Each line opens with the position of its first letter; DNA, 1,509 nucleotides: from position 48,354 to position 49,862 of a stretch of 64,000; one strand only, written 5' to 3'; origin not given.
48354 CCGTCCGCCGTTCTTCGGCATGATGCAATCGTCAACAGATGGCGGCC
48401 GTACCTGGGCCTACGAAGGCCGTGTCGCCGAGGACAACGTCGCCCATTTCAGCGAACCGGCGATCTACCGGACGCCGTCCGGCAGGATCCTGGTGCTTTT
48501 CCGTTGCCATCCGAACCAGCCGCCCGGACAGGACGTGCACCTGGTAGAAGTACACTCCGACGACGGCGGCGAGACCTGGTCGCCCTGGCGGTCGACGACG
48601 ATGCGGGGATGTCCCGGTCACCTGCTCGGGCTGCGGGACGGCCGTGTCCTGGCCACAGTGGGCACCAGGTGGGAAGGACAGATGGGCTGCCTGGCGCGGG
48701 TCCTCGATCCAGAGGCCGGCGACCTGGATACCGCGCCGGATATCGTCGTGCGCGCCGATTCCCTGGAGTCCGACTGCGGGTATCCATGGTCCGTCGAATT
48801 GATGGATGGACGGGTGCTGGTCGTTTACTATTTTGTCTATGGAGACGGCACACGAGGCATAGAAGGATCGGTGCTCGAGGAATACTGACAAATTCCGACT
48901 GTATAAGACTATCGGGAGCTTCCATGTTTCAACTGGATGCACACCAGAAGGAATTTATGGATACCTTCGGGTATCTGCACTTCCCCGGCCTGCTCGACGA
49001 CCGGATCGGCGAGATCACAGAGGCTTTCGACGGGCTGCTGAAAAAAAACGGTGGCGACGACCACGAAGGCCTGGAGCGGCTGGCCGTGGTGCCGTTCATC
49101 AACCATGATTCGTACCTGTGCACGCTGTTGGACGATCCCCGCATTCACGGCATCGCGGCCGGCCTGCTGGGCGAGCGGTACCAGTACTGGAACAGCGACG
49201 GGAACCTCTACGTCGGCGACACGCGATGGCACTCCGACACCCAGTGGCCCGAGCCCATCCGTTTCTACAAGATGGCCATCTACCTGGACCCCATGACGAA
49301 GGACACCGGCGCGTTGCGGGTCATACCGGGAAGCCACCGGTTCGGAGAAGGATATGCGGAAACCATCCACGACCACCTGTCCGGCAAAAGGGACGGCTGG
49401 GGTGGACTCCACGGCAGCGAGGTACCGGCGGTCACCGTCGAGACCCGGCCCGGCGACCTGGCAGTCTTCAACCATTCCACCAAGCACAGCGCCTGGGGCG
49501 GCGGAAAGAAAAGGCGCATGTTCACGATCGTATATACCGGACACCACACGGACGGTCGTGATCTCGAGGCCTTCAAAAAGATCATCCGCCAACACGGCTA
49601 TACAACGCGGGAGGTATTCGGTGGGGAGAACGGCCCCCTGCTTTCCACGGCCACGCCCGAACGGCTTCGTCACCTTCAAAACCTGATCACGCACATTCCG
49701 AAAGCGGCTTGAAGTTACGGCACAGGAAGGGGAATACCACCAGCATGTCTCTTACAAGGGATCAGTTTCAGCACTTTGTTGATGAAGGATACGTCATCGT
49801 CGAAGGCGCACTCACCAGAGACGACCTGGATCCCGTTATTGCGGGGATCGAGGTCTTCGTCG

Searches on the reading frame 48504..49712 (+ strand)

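Call 35: search_protein_families(library=pfam, proteins=[window:48504-49712:+], max_evalue=0.001)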
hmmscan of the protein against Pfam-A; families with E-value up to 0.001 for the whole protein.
window:48504-49712:+ (402 aa): 1 family
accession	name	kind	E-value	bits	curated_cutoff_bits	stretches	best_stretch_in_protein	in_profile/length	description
PF05721.19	PhyH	-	3.1e-12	47.7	22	1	156-330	5-202/213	Phytanoyl-CoA dioxygenase (PhyH)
